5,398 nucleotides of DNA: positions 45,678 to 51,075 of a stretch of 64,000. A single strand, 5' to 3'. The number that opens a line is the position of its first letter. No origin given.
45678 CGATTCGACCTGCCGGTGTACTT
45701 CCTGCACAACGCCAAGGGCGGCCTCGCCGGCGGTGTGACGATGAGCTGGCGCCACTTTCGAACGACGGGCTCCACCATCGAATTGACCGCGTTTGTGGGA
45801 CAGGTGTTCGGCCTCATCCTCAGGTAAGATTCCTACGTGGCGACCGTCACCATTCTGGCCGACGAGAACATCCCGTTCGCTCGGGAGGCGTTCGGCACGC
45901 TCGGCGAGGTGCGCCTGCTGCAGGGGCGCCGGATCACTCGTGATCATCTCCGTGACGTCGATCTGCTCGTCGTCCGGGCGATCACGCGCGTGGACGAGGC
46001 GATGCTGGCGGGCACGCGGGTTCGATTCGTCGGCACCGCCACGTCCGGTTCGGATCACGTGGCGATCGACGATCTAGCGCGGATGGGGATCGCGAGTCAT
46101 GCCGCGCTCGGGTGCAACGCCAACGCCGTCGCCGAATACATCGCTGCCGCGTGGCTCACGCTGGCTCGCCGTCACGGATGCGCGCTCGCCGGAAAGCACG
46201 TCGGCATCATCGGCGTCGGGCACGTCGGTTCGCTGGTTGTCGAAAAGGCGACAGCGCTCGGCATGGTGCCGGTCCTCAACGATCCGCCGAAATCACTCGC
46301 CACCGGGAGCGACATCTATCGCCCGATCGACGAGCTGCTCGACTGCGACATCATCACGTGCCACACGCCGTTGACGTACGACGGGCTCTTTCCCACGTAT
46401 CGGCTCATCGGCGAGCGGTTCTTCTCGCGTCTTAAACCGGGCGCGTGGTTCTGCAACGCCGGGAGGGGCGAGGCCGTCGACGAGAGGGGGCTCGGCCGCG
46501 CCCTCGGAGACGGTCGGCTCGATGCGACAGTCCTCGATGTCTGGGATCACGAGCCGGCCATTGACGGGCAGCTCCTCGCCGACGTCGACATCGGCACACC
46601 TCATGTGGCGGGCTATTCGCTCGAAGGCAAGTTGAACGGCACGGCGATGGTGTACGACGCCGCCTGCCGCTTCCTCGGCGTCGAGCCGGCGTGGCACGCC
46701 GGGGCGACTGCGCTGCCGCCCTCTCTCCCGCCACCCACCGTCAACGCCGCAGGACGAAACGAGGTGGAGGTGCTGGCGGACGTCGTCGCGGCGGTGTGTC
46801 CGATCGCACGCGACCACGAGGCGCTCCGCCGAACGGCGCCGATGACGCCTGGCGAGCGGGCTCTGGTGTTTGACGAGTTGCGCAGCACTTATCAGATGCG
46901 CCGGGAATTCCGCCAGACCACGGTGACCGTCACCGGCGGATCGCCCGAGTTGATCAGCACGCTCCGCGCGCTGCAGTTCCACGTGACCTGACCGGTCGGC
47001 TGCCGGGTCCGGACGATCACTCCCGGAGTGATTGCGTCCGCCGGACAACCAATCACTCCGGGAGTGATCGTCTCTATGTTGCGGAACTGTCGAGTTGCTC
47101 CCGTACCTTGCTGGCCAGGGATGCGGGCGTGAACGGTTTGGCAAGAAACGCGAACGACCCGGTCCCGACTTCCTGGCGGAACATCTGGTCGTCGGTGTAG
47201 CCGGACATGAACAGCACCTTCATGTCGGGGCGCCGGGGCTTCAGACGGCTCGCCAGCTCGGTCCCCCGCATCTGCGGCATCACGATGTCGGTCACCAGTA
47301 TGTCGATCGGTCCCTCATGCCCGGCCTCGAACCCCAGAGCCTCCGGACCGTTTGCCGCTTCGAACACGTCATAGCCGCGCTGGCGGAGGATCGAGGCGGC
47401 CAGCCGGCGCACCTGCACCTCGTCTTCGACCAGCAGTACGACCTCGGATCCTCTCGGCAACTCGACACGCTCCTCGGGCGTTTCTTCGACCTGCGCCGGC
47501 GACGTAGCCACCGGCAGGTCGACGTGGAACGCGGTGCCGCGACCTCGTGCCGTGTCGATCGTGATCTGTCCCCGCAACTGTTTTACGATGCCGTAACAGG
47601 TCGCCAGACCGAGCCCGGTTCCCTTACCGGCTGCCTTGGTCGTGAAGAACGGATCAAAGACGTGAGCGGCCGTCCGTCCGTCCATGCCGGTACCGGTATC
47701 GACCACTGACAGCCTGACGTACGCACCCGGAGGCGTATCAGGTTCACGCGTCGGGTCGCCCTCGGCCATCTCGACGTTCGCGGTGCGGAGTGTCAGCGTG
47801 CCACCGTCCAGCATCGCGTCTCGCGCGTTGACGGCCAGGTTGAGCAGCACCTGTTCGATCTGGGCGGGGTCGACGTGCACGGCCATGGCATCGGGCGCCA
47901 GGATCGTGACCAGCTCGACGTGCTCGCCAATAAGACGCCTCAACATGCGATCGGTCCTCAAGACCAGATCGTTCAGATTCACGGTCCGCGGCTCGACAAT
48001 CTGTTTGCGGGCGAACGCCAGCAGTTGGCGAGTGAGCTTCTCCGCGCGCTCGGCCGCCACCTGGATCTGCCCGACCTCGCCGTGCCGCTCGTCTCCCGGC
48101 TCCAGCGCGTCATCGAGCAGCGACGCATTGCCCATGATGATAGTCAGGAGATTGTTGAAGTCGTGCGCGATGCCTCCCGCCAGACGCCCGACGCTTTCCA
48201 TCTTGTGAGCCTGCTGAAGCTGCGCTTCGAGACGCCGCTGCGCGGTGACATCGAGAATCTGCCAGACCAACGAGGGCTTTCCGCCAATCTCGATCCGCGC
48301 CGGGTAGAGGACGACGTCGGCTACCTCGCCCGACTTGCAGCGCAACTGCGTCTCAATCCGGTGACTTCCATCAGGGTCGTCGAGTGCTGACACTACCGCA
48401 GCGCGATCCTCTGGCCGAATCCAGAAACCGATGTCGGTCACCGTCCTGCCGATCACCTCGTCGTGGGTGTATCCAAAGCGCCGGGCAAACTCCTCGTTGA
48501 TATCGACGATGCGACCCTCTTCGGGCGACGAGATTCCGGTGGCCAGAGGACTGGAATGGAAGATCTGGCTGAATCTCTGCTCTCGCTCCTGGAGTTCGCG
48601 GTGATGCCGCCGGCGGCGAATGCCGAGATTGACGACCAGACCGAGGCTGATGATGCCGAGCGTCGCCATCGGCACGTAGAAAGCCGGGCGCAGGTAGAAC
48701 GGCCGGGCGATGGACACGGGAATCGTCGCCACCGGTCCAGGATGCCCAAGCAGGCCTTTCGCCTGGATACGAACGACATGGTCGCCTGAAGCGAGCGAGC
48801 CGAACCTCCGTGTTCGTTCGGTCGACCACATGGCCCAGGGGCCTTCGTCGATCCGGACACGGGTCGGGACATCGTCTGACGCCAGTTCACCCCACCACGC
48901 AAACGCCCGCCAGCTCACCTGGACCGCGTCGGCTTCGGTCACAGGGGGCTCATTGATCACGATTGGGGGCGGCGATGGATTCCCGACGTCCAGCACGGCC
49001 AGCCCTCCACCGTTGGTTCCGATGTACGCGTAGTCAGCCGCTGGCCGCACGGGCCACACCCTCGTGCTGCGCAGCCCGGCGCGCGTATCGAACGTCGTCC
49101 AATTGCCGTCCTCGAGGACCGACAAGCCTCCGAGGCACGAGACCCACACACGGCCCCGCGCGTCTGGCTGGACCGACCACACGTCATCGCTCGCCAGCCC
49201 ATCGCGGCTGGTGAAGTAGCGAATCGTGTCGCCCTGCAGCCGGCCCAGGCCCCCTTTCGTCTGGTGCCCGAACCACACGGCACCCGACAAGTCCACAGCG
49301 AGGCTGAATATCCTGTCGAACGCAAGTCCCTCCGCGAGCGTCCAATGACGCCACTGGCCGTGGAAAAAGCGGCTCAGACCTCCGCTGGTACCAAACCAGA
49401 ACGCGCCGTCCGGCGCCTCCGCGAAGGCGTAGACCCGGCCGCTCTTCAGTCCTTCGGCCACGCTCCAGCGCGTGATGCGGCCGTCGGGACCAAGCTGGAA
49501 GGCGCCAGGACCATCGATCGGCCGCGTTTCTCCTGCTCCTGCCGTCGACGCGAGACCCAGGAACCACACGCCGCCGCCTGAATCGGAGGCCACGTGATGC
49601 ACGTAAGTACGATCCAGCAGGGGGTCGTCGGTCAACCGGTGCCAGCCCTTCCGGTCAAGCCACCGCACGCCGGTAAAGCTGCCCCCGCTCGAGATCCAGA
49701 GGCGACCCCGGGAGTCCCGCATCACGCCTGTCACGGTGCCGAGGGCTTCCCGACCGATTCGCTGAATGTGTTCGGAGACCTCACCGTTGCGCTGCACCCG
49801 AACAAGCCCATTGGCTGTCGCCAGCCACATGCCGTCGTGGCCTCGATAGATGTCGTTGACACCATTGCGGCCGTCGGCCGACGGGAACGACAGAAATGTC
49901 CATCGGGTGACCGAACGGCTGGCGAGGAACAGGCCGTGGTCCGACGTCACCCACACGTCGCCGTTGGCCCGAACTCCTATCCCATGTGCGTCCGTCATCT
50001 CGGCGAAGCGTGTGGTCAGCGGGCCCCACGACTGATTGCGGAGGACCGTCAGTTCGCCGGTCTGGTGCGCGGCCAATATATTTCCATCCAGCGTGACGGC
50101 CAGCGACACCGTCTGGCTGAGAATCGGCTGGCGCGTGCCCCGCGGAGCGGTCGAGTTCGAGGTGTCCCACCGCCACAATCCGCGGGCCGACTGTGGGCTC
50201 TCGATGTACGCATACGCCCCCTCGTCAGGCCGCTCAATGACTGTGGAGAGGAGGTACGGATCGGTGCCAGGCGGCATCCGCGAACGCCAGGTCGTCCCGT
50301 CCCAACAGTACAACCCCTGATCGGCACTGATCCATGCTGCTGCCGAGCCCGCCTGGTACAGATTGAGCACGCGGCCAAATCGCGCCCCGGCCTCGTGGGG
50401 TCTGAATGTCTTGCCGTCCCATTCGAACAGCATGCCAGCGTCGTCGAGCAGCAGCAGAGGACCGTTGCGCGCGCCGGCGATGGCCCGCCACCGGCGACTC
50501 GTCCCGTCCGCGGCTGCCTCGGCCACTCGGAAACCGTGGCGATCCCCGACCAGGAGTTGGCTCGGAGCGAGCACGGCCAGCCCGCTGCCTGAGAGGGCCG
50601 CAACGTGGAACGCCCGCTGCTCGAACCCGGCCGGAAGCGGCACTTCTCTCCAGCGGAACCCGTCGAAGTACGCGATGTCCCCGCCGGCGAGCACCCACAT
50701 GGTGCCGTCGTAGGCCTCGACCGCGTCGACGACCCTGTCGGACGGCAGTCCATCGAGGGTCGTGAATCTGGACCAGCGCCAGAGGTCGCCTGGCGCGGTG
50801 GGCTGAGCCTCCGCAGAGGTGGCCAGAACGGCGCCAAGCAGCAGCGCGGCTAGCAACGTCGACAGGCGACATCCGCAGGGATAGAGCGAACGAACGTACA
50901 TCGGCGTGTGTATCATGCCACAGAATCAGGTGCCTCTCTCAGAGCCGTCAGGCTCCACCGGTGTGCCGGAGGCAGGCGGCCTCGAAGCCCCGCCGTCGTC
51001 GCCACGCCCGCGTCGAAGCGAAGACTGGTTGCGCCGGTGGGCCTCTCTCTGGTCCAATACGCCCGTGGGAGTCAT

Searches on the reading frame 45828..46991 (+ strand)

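Call 20: search_protein_families(library=pfam, proteins=[window:45828-46991:+], max_evalue=0.0001)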
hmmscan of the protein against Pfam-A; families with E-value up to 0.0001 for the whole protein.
window:45828-46991:+ (387 aa): 3 families
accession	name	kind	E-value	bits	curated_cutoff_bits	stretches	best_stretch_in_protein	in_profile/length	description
PF02826.25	2-Hacid_dh_C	-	2.1e-29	102.6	25.1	1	108-261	22-178/178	D-isomer specific 2-hydroxyacid dehydrogenase, NAD binding domain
PF00389.36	2-Hacid_dh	-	2.2e-11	44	24.6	1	26-284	22-125/134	D-isomer specific 2-hydroxyacid dehydrogenase, catalytic domain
PF11890.14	DUF3410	-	3.2e-08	33.7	31.4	1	303-380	8-78/81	Domain of unknown function (DUF3410)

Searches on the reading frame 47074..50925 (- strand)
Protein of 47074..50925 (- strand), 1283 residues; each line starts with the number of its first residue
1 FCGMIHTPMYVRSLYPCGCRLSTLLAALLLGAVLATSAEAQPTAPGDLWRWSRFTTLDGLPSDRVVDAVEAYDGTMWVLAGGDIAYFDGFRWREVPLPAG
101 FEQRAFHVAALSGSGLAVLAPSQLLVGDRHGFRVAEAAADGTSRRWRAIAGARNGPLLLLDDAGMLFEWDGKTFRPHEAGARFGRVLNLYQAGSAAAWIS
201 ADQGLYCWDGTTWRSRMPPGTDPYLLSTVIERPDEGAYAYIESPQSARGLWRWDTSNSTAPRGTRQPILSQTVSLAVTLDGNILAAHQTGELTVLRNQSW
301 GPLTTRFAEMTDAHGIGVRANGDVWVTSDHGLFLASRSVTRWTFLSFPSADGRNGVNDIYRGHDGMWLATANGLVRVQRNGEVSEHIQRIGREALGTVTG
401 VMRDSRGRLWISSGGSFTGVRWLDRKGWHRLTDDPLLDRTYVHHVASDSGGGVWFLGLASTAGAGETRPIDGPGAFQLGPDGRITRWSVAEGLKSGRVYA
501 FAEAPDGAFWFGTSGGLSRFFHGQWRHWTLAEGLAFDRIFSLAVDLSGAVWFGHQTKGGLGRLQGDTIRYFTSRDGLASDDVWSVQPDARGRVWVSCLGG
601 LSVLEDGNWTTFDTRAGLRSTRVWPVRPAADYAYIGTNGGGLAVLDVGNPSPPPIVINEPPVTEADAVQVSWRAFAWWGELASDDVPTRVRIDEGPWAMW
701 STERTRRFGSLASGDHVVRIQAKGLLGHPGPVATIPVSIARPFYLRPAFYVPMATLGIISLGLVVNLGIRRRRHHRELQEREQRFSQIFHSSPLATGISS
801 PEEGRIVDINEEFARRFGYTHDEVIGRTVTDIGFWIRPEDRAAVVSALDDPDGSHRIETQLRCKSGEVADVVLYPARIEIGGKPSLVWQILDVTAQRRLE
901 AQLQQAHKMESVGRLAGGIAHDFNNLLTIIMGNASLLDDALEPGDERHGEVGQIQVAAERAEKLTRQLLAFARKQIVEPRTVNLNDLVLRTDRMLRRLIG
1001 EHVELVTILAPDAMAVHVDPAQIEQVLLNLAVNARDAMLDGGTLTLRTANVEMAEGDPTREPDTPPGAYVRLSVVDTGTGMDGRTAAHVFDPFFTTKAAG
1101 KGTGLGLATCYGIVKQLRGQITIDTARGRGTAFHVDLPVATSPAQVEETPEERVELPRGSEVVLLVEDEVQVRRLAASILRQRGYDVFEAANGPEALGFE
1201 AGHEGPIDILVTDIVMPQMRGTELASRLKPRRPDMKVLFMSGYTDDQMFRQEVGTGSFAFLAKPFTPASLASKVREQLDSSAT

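Call 20: search_protein_families(library=pfam, proteins=[window:47074-50925:-], max_evalue=0.0001)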
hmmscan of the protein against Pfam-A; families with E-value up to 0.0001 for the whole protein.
window:47074-50925:- (1283 aa): 6 families
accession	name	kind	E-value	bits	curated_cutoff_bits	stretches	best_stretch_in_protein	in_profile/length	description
PF00072.30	Response_reg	-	2.4e-22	79.6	30.2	1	1163-1274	1-110/111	Response regulator receiver domain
PF02518.31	HATPase_c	-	2.7e-18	66.9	26.4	1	1019-1140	2-110/111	Histidine kinase-, DNA gyrase B-, and HSP90-like ATPase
PF07494.17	Reg_prop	-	3.6e-16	57.6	20.4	0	492-515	1-24/24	Two component regulator propeller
PF00512.31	HisKA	-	2e-09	37.8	26.9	1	913-974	3-63/66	His Kinase A (phospho-acceptor) domain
PF13426.13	PAS_9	-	2.1e-07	31.6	27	1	800-894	7-102/103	PAS domain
PF08448.16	PAS_4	-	5.6e-05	23.8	23.1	0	790-898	2-110/110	PAS fold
